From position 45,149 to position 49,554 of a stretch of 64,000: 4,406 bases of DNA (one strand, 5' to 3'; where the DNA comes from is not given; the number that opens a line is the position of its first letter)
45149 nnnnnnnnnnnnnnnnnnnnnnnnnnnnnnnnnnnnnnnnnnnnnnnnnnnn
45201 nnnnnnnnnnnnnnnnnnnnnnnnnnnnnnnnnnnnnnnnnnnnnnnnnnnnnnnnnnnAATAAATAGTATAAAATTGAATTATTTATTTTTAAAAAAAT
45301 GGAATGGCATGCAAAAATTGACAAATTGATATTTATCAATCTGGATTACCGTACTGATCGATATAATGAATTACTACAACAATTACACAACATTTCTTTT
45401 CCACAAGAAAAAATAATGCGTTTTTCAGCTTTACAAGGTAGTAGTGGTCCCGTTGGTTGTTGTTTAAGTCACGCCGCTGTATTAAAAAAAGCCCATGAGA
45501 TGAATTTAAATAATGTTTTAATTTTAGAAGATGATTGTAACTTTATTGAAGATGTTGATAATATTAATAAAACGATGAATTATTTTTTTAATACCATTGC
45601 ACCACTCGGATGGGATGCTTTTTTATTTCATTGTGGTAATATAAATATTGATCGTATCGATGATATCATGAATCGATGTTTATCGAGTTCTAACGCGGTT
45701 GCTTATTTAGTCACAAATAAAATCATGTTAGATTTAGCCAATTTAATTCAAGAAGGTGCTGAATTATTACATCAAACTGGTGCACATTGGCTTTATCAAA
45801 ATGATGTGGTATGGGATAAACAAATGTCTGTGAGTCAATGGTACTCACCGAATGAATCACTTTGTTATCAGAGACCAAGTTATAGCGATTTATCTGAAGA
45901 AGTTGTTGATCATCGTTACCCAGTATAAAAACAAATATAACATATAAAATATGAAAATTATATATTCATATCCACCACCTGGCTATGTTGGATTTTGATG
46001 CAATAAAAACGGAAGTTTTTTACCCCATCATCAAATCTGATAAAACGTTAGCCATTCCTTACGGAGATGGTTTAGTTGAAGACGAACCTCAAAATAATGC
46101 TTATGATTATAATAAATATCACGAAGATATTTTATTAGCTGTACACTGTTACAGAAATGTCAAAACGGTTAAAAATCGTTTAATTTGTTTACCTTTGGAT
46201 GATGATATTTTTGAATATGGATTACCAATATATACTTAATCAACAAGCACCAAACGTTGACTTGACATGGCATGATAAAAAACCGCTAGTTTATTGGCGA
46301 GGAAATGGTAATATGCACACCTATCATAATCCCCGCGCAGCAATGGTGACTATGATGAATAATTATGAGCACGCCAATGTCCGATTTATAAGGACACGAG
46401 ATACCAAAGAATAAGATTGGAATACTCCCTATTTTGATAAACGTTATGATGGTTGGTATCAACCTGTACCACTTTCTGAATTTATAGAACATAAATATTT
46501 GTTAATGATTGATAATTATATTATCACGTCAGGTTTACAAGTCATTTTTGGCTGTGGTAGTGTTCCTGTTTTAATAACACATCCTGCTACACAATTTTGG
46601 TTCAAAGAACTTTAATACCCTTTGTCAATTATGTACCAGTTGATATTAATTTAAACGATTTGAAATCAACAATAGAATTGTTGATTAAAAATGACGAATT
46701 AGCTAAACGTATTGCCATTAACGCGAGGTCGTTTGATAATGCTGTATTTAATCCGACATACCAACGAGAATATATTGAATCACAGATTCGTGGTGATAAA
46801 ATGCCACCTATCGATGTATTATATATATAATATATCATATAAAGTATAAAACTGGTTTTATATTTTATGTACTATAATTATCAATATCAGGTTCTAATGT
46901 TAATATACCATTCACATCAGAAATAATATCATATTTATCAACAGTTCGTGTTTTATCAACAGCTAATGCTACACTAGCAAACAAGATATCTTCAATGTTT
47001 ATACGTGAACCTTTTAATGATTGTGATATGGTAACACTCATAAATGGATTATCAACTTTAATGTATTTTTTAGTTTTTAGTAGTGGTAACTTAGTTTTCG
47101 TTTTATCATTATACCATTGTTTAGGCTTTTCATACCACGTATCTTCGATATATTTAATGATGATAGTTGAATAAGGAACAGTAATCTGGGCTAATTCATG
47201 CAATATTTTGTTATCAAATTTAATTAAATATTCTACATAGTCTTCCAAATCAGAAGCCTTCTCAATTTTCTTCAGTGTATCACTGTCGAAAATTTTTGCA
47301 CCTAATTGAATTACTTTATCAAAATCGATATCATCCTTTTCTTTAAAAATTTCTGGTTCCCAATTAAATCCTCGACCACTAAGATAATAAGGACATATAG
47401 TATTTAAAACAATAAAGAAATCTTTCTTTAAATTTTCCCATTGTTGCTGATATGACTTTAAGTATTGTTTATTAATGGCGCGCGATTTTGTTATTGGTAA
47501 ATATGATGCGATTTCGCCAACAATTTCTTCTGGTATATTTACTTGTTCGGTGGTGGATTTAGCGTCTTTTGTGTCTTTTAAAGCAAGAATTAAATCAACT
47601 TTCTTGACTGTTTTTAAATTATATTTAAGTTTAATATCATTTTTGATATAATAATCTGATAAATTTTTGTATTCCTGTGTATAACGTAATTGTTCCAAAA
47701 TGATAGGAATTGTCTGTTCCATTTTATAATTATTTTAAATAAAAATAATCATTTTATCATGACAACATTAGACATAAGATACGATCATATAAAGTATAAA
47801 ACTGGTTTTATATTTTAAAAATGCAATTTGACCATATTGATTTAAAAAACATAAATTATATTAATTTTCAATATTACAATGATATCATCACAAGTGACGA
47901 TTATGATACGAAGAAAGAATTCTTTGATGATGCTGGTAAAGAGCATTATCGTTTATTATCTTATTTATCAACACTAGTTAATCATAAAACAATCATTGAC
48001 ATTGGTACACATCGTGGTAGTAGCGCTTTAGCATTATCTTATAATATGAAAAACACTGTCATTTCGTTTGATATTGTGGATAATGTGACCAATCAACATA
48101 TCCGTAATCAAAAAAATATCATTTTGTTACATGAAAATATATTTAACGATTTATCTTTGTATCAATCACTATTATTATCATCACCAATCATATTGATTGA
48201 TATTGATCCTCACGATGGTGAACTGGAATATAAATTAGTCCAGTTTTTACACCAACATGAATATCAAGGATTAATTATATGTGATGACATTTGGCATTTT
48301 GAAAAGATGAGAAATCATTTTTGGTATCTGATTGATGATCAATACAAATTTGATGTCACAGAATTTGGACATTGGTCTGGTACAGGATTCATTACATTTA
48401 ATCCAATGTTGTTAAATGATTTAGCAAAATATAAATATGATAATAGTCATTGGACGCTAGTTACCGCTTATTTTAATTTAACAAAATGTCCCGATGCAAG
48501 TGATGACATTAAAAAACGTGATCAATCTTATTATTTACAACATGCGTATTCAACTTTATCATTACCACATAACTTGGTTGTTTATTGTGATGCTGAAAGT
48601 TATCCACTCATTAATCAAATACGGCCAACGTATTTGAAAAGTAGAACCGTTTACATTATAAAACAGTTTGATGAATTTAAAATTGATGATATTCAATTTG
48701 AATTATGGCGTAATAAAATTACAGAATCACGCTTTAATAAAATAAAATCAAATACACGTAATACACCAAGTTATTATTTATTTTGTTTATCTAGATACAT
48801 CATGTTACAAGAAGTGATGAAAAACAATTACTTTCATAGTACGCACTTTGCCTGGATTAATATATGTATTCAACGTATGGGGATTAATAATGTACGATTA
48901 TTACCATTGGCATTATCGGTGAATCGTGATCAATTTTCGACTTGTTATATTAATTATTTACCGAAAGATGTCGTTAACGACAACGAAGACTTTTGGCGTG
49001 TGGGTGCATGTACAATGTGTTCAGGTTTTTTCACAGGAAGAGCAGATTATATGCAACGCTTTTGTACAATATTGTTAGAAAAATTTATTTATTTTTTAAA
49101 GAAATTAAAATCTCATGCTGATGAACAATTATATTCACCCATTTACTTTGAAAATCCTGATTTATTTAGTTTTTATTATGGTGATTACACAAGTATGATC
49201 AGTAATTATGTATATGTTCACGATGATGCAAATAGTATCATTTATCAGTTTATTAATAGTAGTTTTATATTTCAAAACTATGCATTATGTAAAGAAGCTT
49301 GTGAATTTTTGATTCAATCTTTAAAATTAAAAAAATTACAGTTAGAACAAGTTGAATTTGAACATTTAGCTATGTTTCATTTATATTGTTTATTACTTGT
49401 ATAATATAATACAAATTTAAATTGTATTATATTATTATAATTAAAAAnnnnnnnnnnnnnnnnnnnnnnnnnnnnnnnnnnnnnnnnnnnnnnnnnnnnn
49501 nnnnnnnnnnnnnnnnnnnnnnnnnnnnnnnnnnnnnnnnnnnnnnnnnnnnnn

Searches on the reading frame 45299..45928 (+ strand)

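Call 3: search_protein_families(library=pfam, proteins=[window:45299-45928:+], max_evalue=1)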
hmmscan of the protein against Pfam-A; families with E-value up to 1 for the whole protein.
window:45299-45928:+ (209 aa): 1 family
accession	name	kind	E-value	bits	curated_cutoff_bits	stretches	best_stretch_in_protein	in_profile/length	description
PF01755.23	Glyco_transf_25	-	5e-09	36.8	24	1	48-135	64-154/199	Glycosyltransferase family 25 (LPS biosynthesis protein)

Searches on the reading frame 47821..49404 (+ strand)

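Call 40: search_protein_families(library=pfam, proteins=[window:47821-49404:+], max_evalue=0.001)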
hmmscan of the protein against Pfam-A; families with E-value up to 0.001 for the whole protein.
window:47821-49404:+ (527 aa): 1 family
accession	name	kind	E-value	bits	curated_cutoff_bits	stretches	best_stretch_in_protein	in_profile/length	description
PF09612.15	HtrL_YibB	-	5.8e-14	52.8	24.1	1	211-457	3-259/267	Bacterial protein of unknown function (HtrL_YibB)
